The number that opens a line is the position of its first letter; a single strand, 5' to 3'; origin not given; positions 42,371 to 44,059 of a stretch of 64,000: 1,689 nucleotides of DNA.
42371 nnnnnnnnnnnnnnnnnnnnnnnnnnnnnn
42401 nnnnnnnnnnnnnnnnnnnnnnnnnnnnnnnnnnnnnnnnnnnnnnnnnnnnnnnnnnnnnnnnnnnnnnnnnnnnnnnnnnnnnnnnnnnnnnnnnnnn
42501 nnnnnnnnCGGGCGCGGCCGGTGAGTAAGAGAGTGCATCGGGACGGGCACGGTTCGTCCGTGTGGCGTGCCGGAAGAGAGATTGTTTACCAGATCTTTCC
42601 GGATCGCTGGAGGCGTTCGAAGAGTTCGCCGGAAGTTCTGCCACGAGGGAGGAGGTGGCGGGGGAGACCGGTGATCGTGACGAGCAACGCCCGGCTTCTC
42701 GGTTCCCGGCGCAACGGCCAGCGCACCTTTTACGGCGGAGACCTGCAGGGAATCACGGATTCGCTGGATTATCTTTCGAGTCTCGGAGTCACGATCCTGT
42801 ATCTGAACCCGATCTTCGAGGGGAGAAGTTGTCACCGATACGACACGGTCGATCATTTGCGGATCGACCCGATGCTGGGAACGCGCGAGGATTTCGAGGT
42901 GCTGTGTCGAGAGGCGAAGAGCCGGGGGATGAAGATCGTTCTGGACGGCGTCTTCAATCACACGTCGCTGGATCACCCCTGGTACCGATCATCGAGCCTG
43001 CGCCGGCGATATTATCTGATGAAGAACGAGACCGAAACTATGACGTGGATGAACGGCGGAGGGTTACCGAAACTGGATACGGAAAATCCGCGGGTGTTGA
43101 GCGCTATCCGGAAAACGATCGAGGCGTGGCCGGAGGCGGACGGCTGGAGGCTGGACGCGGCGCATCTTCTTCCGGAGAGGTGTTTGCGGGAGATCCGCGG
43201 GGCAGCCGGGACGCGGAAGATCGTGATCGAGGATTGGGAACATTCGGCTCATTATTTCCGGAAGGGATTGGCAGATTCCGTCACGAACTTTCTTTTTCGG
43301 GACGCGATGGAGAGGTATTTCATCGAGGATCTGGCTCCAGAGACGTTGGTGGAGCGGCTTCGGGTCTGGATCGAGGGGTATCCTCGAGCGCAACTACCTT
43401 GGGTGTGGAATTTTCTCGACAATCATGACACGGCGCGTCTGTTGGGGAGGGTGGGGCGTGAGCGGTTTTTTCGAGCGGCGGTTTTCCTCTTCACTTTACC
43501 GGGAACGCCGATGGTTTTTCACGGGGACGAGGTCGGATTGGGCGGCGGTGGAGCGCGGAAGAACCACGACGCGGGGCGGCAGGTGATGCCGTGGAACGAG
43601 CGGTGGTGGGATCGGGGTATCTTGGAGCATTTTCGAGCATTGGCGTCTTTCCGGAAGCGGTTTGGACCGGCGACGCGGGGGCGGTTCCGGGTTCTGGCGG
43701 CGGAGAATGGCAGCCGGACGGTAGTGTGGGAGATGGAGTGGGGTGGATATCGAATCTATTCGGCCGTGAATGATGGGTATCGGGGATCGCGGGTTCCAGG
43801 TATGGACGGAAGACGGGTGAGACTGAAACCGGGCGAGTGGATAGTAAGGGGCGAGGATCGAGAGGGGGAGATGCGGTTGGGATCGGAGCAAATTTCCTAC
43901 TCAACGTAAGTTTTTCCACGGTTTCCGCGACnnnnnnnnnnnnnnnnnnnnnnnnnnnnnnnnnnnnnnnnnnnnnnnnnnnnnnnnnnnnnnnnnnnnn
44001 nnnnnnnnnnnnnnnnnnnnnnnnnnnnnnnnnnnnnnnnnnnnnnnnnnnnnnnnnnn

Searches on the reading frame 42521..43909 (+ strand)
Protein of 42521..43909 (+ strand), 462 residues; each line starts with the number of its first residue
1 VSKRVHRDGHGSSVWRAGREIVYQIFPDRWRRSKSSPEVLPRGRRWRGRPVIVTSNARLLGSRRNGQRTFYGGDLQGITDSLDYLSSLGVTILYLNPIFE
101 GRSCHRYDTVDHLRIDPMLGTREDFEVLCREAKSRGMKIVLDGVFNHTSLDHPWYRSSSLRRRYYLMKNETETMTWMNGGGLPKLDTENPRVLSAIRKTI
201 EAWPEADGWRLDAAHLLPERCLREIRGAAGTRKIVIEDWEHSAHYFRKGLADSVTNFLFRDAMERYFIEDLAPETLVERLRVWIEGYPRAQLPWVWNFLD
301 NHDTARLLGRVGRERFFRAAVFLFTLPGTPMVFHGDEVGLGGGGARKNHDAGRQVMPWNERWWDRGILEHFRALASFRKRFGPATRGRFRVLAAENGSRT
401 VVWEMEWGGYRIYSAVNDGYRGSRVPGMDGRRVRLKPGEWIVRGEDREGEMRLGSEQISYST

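Call 5: search_protein_families(library=pfam, proteins=[window:42521-43909:+], max_evalue=0.01)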
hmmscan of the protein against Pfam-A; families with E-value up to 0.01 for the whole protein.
window:42521-43909:+ (462 aa): 1 family
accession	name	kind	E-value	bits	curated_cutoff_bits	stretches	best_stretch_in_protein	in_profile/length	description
PF00128.31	Alpha-amylase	-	2.6e-48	165.8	22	1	24-351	1-383/446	Alpha amylase, catalytic domain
